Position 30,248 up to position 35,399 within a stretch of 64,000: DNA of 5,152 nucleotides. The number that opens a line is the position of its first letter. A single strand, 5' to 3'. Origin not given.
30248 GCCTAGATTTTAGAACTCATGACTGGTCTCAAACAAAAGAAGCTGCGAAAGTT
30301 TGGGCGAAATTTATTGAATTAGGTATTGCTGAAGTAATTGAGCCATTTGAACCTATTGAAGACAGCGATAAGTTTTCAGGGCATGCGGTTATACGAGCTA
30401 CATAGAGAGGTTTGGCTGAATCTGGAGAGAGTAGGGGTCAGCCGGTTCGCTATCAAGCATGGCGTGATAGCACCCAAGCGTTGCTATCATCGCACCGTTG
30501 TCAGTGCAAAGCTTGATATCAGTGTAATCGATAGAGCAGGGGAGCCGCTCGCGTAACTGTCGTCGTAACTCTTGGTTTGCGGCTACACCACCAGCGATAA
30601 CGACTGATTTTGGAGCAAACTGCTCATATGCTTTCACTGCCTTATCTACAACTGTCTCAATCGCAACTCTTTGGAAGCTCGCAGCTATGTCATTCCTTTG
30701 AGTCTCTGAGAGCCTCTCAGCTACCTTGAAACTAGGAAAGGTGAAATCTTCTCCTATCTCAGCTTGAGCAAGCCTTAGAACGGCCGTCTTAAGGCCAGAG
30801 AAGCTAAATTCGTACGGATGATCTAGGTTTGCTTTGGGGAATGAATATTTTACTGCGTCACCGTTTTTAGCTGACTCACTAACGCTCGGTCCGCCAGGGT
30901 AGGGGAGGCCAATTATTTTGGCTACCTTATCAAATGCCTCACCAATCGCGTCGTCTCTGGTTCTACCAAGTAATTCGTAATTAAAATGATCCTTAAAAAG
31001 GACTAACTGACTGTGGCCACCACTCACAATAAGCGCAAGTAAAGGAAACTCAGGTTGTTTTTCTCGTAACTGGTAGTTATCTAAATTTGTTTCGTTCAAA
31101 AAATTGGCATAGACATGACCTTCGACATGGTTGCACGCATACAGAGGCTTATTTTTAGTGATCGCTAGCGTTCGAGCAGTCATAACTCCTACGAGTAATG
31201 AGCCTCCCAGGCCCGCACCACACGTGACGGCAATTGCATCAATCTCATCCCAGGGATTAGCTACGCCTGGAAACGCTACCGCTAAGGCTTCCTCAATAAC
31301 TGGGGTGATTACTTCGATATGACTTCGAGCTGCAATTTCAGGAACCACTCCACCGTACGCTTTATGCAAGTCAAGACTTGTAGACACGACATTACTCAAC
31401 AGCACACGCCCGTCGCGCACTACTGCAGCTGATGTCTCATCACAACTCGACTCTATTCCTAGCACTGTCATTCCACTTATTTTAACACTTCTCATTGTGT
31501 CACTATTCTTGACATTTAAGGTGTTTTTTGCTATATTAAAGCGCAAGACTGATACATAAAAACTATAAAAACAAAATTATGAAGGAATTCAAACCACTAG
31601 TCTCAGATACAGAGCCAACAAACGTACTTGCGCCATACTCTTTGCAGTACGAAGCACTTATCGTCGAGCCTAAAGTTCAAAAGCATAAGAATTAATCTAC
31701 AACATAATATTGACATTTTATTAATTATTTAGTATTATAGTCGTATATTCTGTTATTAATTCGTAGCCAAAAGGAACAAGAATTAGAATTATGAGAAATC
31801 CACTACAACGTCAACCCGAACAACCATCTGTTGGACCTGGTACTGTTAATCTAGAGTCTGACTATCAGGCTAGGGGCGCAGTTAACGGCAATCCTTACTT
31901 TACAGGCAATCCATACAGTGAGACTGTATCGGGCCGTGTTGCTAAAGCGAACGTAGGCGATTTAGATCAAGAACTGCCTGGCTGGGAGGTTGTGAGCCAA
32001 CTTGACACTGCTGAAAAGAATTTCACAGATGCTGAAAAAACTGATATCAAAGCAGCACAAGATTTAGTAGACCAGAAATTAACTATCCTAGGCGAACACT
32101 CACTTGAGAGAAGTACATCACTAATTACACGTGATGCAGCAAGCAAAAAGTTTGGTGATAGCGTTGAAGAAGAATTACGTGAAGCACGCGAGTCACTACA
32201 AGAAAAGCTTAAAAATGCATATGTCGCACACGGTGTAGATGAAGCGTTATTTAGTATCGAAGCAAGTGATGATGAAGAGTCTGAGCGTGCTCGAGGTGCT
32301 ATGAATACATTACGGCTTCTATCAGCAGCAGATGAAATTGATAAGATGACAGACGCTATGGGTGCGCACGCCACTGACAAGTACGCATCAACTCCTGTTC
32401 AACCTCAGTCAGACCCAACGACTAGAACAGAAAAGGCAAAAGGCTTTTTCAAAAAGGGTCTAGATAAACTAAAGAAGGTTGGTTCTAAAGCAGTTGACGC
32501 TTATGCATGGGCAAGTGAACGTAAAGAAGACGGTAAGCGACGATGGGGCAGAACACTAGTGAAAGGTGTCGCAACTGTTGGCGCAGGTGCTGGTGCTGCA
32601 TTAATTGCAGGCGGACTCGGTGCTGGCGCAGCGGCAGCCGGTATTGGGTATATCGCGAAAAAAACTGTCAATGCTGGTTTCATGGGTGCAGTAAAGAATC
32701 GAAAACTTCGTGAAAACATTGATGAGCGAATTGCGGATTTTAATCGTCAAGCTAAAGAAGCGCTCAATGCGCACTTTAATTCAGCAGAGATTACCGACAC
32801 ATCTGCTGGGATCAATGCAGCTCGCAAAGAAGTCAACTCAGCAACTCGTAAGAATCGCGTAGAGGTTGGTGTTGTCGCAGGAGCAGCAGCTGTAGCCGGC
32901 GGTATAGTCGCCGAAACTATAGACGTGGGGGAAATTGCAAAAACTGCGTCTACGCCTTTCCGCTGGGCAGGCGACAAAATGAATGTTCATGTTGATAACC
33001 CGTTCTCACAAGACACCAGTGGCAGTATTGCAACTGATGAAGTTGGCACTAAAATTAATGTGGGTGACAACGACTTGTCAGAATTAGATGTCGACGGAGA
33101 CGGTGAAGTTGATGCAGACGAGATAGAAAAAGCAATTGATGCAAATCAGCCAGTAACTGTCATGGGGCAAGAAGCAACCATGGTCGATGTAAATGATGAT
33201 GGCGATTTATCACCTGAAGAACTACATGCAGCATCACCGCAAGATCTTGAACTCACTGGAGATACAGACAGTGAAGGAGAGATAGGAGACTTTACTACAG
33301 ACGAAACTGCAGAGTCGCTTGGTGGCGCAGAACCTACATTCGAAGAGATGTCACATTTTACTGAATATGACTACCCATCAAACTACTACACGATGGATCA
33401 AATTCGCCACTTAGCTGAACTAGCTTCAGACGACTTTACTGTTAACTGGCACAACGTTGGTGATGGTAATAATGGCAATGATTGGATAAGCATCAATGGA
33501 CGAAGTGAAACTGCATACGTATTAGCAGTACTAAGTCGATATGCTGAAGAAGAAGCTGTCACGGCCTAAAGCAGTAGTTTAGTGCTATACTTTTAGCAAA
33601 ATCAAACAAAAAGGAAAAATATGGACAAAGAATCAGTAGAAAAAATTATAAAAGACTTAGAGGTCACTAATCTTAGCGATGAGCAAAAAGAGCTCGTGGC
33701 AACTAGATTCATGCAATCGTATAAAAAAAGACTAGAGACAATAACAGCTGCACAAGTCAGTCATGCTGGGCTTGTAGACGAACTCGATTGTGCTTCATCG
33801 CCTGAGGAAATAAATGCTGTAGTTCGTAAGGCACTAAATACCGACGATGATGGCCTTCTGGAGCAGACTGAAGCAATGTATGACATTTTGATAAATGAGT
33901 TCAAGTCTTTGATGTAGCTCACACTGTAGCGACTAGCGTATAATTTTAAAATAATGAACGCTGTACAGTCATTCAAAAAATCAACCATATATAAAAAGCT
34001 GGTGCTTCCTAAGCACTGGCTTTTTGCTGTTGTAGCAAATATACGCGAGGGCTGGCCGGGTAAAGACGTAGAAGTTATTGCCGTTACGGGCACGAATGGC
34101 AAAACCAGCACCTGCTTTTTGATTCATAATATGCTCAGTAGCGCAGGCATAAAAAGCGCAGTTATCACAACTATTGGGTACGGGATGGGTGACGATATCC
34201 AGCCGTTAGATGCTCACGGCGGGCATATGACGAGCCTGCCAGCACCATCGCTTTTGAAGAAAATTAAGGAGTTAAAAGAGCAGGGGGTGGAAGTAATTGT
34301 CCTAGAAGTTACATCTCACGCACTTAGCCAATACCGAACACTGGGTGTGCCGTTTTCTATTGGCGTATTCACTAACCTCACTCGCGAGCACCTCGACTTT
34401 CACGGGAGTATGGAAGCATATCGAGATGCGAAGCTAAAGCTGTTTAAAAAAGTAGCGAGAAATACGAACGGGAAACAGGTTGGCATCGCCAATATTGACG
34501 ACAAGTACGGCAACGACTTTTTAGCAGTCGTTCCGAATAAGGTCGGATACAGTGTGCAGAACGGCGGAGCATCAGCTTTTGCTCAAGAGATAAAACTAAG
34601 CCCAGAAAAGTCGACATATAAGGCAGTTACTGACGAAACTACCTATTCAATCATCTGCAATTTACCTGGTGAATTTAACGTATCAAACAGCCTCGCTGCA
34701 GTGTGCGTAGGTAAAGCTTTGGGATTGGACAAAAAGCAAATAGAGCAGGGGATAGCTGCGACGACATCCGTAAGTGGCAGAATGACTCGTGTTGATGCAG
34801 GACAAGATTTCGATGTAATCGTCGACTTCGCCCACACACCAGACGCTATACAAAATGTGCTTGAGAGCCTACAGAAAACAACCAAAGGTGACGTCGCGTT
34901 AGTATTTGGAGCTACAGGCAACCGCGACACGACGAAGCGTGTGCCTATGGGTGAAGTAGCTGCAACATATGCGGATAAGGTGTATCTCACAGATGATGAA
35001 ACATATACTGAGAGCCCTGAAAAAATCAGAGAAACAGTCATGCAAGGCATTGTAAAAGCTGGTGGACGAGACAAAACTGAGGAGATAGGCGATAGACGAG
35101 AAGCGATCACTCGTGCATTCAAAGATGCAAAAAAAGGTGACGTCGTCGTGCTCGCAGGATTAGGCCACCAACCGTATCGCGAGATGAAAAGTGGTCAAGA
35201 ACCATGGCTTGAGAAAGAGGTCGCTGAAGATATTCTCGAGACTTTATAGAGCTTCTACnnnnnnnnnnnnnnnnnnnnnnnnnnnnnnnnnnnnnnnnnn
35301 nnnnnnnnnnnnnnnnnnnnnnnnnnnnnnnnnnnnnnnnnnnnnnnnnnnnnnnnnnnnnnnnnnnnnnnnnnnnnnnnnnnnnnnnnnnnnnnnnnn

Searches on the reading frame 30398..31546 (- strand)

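Call 53: search_protein_families(library=pfam, proteins=[window:30398-31546:-], max_evalue=0.0001)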
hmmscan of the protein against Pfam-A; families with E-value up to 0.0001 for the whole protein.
window:30398-31546:- (382 aa): 3 families
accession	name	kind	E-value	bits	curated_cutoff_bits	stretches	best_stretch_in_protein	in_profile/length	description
PF00814.31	TsaD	-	2.2e-82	277.1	24.8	1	49-355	2-263/264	tRNA N6-adenosine threonylcarbamoyltransferase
PF02543.21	Carbam_trans_N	-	2.4e-06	27.7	24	1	262-334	253-323/346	Carbamoyltransferase N-terminus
PF22521.2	HypF_C_2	-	5.7e-06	26.7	27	1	276-335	158-217/241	Carbamoyltransferase, Kae1-like Domain, second subdomain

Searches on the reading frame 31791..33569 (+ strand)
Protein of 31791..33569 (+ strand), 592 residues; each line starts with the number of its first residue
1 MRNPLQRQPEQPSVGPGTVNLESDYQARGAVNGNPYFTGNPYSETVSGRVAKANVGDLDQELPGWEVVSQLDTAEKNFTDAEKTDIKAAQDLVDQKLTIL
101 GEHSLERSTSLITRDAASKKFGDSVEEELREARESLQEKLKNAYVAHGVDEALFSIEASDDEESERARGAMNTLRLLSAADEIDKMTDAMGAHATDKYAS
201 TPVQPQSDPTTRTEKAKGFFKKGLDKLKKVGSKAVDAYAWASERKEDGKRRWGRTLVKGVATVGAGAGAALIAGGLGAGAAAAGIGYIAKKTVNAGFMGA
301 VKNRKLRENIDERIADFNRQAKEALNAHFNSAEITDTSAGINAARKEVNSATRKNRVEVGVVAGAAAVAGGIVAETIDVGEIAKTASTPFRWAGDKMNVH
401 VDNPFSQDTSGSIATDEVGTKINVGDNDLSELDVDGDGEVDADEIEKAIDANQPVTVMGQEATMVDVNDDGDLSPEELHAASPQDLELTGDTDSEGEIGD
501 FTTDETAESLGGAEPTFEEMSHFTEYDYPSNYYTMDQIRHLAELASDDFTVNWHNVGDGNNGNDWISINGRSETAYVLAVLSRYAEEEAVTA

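Call 85: search_protein_families(library=pfam, proteins=[window:31791-33569:+], max_evalue=0.001)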
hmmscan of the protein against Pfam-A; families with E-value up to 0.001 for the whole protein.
window:31791-33569:+ (592 aa): 3 families
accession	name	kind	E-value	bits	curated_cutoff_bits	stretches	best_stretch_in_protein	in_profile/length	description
PF13202.12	EF-hand_5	-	4.5e-06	26.3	25.9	0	428-447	3-23/25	EF hand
PF13405.12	EF-hand_6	-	0.00011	22.1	25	0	431-450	8-27/30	EF-hand domain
PF00036.39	EF-hand_1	-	0.00016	21.4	25.4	0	430-448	7-25/29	EF hand domain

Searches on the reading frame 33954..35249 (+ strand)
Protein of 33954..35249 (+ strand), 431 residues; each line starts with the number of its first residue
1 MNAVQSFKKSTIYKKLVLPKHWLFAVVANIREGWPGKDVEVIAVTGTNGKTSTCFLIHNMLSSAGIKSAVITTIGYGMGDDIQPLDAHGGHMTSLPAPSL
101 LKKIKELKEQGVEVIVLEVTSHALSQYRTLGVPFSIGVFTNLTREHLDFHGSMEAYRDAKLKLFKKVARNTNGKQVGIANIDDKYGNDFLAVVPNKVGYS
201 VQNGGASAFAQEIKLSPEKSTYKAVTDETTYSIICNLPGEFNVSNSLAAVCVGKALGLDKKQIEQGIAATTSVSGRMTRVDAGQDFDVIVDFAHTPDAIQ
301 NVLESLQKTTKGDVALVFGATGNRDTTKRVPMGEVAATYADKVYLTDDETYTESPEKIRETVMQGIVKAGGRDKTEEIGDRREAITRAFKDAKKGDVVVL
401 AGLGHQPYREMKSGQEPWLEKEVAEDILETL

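Call 53: search_protein_families(library=pfam, proteins=[window:33954-35249:+], max_evalue=0.0001)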
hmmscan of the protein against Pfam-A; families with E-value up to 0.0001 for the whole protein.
window:33954-35249:+ (431 aa): 2 families
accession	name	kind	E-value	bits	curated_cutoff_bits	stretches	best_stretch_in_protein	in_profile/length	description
PF08245.18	Mur_ligase_M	-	6.8e-46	157.2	24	1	44-252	1-199/200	Mur ligase middle domain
PF02875.26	Mur_ligase_C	-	4.8e-30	105.4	28.4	1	275-402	1-125/127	Mur ligase, glutamate ligase domain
